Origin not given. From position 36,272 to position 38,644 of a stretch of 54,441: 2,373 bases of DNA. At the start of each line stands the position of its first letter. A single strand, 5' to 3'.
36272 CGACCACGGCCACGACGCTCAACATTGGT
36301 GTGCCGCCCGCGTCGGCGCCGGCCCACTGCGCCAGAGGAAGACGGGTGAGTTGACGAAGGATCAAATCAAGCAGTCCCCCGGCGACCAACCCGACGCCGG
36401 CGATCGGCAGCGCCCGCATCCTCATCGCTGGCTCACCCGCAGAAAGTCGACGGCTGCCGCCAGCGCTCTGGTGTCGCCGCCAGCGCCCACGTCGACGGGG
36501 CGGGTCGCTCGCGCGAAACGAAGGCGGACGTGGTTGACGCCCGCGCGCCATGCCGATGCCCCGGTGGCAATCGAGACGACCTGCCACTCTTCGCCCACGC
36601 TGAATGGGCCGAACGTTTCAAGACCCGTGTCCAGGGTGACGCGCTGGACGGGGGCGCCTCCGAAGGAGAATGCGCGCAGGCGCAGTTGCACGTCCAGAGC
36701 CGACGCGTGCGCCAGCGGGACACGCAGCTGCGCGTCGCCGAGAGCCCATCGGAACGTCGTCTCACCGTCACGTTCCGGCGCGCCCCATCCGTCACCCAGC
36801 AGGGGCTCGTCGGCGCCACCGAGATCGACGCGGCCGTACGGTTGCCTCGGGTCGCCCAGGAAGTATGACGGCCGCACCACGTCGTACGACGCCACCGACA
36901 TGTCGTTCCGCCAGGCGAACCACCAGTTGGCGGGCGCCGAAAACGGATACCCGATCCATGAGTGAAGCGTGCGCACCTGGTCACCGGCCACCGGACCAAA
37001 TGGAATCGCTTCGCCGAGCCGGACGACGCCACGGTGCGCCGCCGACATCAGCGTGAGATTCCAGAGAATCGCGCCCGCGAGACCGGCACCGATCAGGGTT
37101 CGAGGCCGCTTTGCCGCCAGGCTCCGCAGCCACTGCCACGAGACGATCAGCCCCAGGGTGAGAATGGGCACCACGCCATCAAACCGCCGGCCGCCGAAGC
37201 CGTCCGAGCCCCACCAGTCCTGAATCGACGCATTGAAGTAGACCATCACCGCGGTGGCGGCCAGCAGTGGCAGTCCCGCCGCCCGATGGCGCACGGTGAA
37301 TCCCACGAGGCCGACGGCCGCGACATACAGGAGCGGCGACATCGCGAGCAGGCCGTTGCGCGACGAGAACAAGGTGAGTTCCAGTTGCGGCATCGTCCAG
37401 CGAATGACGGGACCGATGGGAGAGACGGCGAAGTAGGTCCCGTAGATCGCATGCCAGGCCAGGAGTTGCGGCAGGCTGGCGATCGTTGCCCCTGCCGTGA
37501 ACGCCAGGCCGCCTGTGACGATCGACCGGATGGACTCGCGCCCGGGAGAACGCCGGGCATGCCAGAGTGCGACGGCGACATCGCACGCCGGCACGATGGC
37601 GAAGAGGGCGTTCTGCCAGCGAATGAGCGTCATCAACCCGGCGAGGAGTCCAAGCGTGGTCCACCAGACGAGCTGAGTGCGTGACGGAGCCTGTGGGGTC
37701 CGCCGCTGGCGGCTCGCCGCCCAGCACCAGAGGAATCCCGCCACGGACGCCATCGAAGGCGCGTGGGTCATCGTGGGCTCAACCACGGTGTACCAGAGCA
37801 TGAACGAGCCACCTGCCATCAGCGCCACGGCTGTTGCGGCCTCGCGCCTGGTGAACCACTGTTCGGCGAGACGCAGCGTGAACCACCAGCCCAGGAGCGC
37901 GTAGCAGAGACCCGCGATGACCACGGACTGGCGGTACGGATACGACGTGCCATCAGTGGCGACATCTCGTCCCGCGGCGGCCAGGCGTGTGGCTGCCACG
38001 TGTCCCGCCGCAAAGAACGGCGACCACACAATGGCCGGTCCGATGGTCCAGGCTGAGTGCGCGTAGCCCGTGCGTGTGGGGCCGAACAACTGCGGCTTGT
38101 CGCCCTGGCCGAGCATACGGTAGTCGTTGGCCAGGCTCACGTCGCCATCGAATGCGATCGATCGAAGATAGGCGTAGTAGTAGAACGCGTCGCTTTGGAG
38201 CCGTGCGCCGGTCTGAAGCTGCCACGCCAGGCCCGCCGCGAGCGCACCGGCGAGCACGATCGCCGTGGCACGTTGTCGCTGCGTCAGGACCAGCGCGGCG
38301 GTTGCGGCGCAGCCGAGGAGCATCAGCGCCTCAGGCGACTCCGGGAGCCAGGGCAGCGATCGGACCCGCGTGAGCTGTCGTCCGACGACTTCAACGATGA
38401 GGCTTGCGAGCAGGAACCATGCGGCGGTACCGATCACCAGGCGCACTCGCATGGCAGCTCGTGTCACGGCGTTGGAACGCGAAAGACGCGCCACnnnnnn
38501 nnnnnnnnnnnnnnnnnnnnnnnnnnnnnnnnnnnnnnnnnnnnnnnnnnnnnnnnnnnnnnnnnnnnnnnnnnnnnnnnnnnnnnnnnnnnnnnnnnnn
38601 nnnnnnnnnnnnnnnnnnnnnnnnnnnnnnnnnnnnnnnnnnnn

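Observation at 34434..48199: Ten-gene translationally coupled envelope-glycosylation locus rich in GT-C membrane transferases: best candidate for an undescribed system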

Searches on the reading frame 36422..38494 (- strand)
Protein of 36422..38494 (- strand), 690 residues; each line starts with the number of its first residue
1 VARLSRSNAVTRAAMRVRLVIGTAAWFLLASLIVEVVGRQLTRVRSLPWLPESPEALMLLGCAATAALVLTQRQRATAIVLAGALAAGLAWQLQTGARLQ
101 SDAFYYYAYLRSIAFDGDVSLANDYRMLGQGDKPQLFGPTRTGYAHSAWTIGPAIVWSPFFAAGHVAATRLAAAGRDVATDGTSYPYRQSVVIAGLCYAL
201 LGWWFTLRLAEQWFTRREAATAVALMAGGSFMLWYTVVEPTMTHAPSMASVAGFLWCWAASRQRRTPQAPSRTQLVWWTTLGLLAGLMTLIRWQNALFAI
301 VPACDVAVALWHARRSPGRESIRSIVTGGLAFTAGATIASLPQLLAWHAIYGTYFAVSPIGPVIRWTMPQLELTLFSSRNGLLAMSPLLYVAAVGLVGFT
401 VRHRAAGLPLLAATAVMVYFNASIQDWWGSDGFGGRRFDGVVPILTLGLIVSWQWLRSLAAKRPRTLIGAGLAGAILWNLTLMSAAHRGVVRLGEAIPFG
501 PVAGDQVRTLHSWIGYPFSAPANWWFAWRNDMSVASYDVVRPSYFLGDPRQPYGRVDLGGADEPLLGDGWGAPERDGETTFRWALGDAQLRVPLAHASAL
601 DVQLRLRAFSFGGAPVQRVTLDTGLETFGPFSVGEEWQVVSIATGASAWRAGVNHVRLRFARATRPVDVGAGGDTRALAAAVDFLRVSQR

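Call 4: search_protein_families(library=pfam, proteins=[window:36422-38494:-], max_evalue=0.01)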
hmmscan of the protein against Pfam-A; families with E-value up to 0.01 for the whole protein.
window:36422-38494:- (690 aa): 0 families

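Call 5: search_protein_families(library=ncbifam, proteins=[window:36422-38494:-], max_evalue=0.01)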
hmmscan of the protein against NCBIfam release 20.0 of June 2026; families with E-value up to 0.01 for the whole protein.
window:36422-38494:- (690 aa): 0 families

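Call 13: find_homologous_proteins(query=window:36422-38452:-, max_evalue=0.00001)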
Query window:36422-38452:- (676 aa): 636 proteins with E <= 0.00001 among 8000 candidates; the best 120 are listed.
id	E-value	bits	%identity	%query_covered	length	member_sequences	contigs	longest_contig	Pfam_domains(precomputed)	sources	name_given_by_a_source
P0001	0.0e+0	1513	100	100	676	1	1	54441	-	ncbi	-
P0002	0.0e+0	1240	81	100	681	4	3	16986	-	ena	-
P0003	0.0e+0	1093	73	97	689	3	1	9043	-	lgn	-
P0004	0.0e+0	1092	74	97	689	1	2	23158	-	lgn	-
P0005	0.0e+0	1080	72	98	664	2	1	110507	-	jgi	jgi:hypothetical protein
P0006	0.0e+0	1073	71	97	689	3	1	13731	-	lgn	-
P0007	4.7e-298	1009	67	100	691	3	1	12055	-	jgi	jgi:hypothetical protein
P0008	2.4e-272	924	64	100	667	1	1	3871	-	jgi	jgi:hypothetical protein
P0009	5.7e-269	913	64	99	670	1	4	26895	-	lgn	-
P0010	6.6e-269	913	62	100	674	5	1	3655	-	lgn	-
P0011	2.5e-268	911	63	100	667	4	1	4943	-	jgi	jgi:hypothetical protein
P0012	1.6e-267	908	63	99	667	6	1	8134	-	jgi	-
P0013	5.6e-267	906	63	100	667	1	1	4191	-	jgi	jgi:hypothetical protein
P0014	7.2e-266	903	62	99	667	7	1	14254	-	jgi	jgi:hypothetical protein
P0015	8.4e-266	902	62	100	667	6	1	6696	-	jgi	-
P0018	5.9e-260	883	61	100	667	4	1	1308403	PF13231.13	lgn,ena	-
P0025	8.2e-252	856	59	100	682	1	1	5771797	-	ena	-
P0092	1.1e-206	707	52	97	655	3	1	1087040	PF13231.13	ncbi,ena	-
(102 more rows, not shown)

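Call 15: find_encoding_contigs(protein=P0025, flank=10000, max_places=2)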
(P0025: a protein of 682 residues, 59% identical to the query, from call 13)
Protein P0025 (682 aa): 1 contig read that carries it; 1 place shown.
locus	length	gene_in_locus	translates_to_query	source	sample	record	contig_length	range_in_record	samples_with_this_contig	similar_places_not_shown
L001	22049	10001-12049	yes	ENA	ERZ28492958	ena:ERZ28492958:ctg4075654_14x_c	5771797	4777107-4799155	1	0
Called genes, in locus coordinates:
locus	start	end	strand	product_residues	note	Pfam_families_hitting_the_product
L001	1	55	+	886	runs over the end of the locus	PF12704:MacB_PCD, PF02687:FtsX, PF12704:MacB_PCD, PF02687:FtsX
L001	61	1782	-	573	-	PF00072:Response_reg, PF00990:GGDEF, PF00563:EAL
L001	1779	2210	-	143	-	PF00072:Response_reg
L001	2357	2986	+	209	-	-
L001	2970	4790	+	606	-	PF00512:HisKA, PF02518:HATPase_c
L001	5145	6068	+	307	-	-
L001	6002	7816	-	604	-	-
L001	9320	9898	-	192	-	-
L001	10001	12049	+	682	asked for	-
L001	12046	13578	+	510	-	-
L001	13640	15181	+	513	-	PF02366:PMT, PF13231:PMT_2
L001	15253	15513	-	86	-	-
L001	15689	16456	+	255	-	PF13185:GAF_2 (weak)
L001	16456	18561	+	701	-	PF13174:TPR_6 (faint), PF01464:SLT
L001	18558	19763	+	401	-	PF00155:Aminotran_1_2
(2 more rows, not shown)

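Call 16: find_encoding_contigs(protein=P0005, flank=10000, max_places=1)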
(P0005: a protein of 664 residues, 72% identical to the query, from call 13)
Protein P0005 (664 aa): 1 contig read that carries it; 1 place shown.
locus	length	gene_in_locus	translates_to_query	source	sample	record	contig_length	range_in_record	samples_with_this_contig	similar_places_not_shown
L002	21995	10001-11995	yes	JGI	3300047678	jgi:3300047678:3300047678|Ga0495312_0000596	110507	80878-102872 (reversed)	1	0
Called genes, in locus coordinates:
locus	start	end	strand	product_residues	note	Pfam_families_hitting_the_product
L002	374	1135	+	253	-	PF02517:Rce1-like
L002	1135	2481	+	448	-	-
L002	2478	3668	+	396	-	PF13439:Glyco_transf_4, PF13579:Glyco_trans_4_4, PF00534:Glycos_transf_1, PF13692:Glyco_trans_1_4, PF13524:Glyco_trans_1_2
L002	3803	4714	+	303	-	PF02353:CMAS (weak), PF13489:Methyltransf_23, PF13847:Methyltransf_31 (faint), PF08241:Methyltransf_11, PF08242:Methyltransf_12, PF13649:Methyltransf_25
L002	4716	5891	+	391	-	PF13439:Glyco_transf_4, PF13579:Glyco_trans_4_4, PF00534:Glycos_transf_1, PF13692:Glyco_trans_1_4, PF13524:Glyco_trans_1_2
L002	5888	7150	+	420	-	PF13439:Glyco_transf_4, PF13579:Glyco_trans_4_4, PF00534:Glycos_transf_1, PF13692:Glyco_trans_1_4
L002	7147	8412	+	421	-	PF13439:Glyco_transf_4, PF13579:Glyco_trans_4_4, PF20706:GT4-conflict (weak), PF00534:Glycos_transf_1, PF13692:Glyco_trans_1_4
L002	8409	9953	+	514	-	PF02366:PMT, PF13231:PMT_2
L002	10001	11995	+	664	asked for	-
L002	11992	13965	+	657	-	PF13231:PMT_2 (weak)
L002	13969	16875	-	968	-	PF08479:POTRA_2 (faint), PF07244:POTRA, PF08478:POTRA_1 (faint), PF07244:POTRA (weak), PF01103:Omp85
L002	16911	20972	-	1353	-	PF05359:DUF748 (weak), PF04357:TamB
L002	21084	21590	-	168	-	PF25917:BSH_RND (faint), PF25919:BSH_CusB (faint), PF00364:Biotin_lipoyl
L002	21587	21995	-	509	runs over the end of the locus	PF00289:Biotin_carb_N, PF02786:CPSase_L_D2, PF07478:Dala_Dala_lig_C, PF02222:ATP-grasp (weak), PF02655:ATP-grasp_3 (weak), PF02785:Biotin_carb_C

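Call 17: find_encoding_contigs(protein=P0018, flank=10000, max_places=1)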
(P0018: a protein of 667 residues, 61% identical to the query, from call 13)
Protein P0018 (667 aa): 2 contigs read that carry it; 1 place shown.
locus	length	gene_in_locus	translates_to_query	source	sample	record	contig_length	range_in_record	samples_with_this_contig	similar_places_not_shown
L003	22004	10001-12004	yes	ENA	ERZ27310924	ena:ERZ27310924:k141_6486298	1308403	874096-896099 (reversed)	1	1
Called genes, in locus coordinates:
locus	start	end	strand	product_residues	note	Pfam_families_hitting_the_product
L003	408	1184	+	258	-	PF02517:Rce1-like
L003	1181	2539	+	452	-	-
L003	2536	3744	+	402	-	PF13439:Glyco_transf_4, PF13579:Glyco_trans_4_4, PF00534:Glycos_transf_1, PF13692:Glyco_trans_1_4, PF13524:Glyco_trans_1_2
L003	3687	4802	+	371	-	PF13489:Methyltransf_23, PF08241:Methyltransf_11, PF08242:Methyltransf_12 (weak), PF13649:Methyltransf_25, PF13847:Methyltransf_31 (faint)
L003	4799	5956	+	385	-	PF13439:Glyco_transf_4, PF13579:Glyco_trans_4_4, PF00534:Glycos_transf_1, PF13692:Glyco_trans_1_4, PF13524:Glyco_trans_1_2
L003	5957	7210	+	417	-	PF13439:Glyco_transf_4, PF13579:Glyco_trans_4_4, PF00534:Glycos_transf_1, PF13692:Glyco_trans_1_4, PF13524:Glyco_trans_1_2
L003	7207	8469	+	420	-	PF13439:Glyco_transf_4, PF13579:Glyco_trans_4_4, PF20706:GT4-conflict, PF00534:Glycos_transf_1, PF13692:Glyco_trans_1_4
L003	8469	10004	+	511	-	PF02366:PMT, PF13231:PMT_2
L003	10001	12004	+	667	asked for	PF13231:PMT_2 (weak)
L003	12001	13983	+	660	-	-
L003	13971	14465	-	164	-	-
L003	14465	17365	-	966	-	PF08479:POTRA_2 (faint), PF07244:POTRA (weak), PF08478:POTRA_1 (faint), PF07244:POTRA, PF01103:Omp85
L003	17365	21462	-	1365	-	PF05359:DUF748, PF04357:TamB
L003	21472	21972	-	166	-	PF25917:BSH_RND (faint), PF00364:Biotin_lipoyl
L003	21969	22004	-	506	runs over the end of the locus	PF00289:Biotin_carb_N, PF02222:ATP-grasp (weak), PF02786:CPSase_L_D2, PF07478:Dala_Dala_lig_C, PF02785:Biotin_carb_C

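Call 18: find_encoding_contigs(protein=P0092, flank=10000, max_places=1)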
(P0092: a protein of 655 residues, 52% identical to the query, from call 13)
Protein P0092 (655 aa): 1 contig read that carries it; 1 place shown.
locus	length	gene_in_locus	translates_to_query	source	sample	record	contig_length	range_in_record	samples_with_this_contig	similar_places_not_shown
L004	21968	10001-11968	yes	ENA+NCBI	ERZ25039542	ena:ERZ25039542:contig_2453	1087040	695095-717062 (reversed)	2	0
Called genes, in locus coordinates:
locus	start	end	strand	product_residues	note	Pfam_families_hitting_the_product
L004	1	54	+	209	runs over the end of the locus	-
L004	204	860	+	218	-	PF02517:Rce1-like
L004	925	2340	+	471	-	-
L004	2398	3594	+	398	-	PF13439:Glyco_transf_4, PF13579:Glyco_trans_4_4, PF00534:Glycos_transf_1, PF13692:Glyco_trans_1_4, PF13524:Glyco_trans_1_2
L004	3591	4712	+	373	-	PF13489:Methyltransf_23, PF08241:Methyltransf_11, PF08242:Methyltransf_12 (weak), PF13649:Methyltransf_25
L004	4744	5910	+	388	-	PF13439:Glyco_transf_4, PF13579:Glyco_trans_4_4, PF00534:Glycos_transf_1, PF13692:Glyco_trans_1_4, PF13524:Glyco_trans_1_2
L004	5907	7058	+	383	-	PF13439:Glyco_transf_4, PF13579:Glyco_trans_4_4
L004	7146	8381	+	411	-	PF13439:Glyco_transf_4, PF13579:Glyco_trans_4_4, PF00534:Glycos_transf_1, PF13692:Glyco_trans_1_4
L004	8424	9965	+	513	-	PF02366:PMT, PF13231:PMT_2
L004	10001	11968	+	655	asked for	PF13231:PMT_2 (weak)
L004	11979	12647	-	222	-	-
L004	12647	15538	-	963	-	PF07244:POTRA (weak), PF08479:POTRA_2 (faint), PF07244:POTRA, PF17243:POTRA_TamA_1 (faint), PF07244:POTRA, PF01103:Omp85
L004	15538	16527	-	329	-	PF04357:TamB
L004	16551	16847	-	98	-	-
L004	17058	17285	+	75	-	-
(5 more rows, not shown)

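Call 20: find_related_loci(query=A1, collection=genome_contigs, flank=10000)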
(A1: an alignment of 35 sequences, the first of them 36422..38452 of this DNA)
Query A1 (676 aa) in genome_contigs; peptide patterns used: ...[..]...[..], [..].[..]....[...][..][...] (x = any residue, [..] = any of these).
177 stretches matched a pattern; 102 encode a relative of the query (tblastn E <= 1e-3); the best 80 are kept; 79 distinct loci.
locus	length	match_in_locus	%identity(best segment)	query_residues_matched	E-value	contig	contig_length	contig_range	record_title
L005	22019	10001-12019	81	3-675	0e+0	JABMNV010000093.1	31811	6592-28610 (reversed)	MAG: Acidobacteria bacterium isolate bin.564 k141_2074435, whole genome shotgun sequence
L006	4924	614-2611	73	20-676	0e+0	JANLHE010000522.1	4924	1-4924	MAG: Acidobacteria bacterium isolate P6-9 k99_166159, whole genome shotgun sequence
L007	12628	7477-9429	64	11-669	0e+0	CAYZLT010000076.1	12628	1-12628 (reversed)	MAG TPA_asm: uncultured Solibacteraceae bacterium isolate SRP128246_co1_360 genome assembly, contig: NODE_11875_length_1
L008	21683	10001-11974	62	11-676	0e+0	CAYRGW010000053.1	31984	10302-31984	MAG TPA_asm: uncultured Solibacteraceae bacterium isolate SRP062349_co6_19 genome assembly, contig: NODE_845_length_3198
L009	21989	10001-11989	61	6-676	0e+0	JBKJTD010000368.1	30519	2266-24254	MAG: Vicinamibacterales bacterium isolate ant_bin.605 k117_1996638, whole genome shotgun sequence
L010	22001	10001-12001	62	1-676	0e+0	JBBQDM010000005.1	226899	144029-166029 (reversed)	MAG: Vicinamibacterales bacterium isolate Co_metawrap_1169 Cmw_1169_k141_12096557_length_226899_cov_15.9997, whole genom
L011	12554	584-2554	61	12-676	0e+0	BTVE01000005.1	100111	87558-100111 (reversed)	MAG: Acidimicrobiia bacterium AMX-MBFR-57 DNA, sequence005, whole genome shotgun sequence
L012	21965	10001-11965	60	11-674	0e+0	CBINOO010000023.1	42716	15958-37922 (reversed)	MAG TPA_asm: uncultured Acidimicrobiia bacterium isolate SRR16817029_binner12_Refined_12 genome assembly, contig: ERZ273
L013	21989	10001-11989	61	6-676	0e+0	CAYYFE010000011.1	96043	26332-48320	MAG TPA_asm: uncultured Solibacteraceae bacterium isolate binchicken_co276_66 genome assembly, contig: NODE_256_length_9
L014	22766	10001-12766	58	11-676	0e+0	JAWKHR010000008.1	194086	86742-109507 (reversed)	MAG: Vicinamibacterales bacterium isolate BC2.43 BC2.43.fa-8, whole genome shotgun sequence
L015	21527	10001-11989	57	11-676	0e+0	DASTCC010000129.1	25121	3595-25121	MAG TPA_asm: Vicinamibacterales bacterium isolate SMAG_U782 k141_1018761, whole genome shotgun sequence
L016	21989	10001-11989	52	10-676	0e+0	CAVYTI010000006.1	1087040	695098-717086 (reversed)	MAG: uncultured Acidobacteriota bacterium isolate MFD05537.bin.1.91 genome assembly, contig: contig_2453, whole genome s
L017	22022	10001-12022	51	4-676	0e+0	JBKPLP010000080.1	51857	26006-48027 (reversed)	MAG: Acidobacteriota bacterium isolate GS_HAYS_MAG_00089 GS_HAYS_000000367083, whole genome shotgun sequence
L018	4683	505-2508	53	9-674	0e+0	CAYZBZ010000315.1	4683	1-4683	MAG TPA_asm: uncultured Vicinamibacterales bacterium isolate SRP136066_co1_92 genome assembly, contig: NODE_33472_length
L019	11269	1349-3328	52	9-676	0e+0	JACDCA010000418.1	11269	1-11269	MAG: Acidobacteria bacterium isolate MGR_bin296 SD2897-2912_k127_3898722, whole genome shotgun sequence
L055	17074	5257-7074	51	60-673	3e-179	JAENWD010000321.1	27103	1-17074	MAG: Vicinamibacteria bacterium isolate 3_4_m_bin5 c_000002808822, whole genome shotgun sequence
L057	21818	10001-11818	51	61-674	8e-176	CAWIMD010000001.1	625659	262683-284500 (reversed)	MAG: Vicinamibacteria bacterium isolate MFD04944.bin.1.72 genome assembly, contig: contig_13180, whole genome shotgun se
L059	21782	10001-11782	51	74-675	3e-171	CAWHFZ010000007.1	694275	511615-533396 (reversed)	MAG: Vicinamibacteria bacterium isolate MFD00392.bin.3.577 genome assembly, contig: contig_29274, whole genome shotgun s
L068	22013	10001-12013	44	10-674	4e-155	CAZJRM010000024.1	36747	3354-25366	MAG TPA_asm: uncultured Vicinamibacterales bacterium isolate binchicken_co66_63 genome assembly, contig: NODE_1940_lengt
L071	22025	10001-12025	46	2-674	4e-152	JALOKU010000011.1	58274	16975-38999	MAG: Vicinamibacterales bacterium isolate Prado007 scaffold_254, whole genome shotgun sequence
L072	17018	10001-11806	48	60-674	6e-152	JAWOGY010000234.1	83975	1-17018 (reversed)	MAG: Vicinamibacterales bacterium isolate CWP4-1.bin.183 k191_4069499, whole genome shotgun sequence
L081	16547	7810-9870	49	4-675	0e+0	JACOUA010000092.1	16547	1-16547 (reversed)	MAG: Acidobacteria bacterium isolate NC_groundwater_58_Pr7_S-0.65um_66_18 FFV18_Sp65_scaffold_130339, whole genome shotg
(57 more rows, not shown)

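Call 24: search_solved_structures(query=A1, max_evalue=10, show_alignments=2)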
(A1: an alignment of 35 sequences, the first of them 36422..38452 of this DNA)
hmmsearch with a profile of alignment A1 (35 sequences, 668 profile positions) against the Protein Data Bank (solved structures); distinct sequences matched with E-value up to 10: 0.

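Call 28: predict_structure(alignment_id=A1)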
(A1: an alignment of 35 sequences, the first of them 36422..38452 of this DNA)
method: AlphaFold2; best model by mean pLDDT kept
length: 676 residues; sequences in the alignment: 35
mean_pLDDT: 86.8   pTM: 0.84
mean pLDDT of the five models: 86.8, 86.3, 86.3, 85.1, 82.6
residues with pLDDT >= 90: 347; 70-90: 263; 50-70: 66; < 50: 0
segments of 3 or more residues with pLDDT < 50: none
pLDDT, mean of each block of 10 residues (from residue 1): 92 96 93 92 95 94 94 94 67 70 59 63 72 67 86 92 84 88 95 98 96 91 83 94 93 85 95 87 92 89 84 94 90 81 65 83 81 88 97 96 89 62 85 97 93 91 87 78 75 85 84 89 80 59 87 93 93 92 89 93 95 96 95 92 96 91 95 88
secondary structure, 60 per line:
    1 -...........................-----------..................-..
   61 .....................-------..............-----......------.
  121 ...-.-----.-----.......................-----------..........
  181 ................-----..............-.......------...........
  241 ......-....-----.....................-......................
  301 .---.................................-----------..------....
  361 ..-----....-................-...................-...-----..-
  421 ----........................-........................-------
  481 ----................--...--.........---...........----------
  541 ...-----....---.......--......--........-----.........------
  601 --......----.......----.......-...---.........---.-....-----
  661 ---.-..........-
elements in order: H2-28 H40-57 H59-81 H89-102 H108-113 H120-123 H137-159 H171-196 H202-215 H217-223 H230-246 H248-251 H257-277 H279-301 H305-337 H357-362 H368-371 H373-388 H390-408 E410-412 H425-448 H450-473 H485-500 H508-516 H520-530 E541-543 E556-562 E565-570 E573-580 E586-594 E603-608 E613-619 E624-630 E638-646 H652-655 E666-675
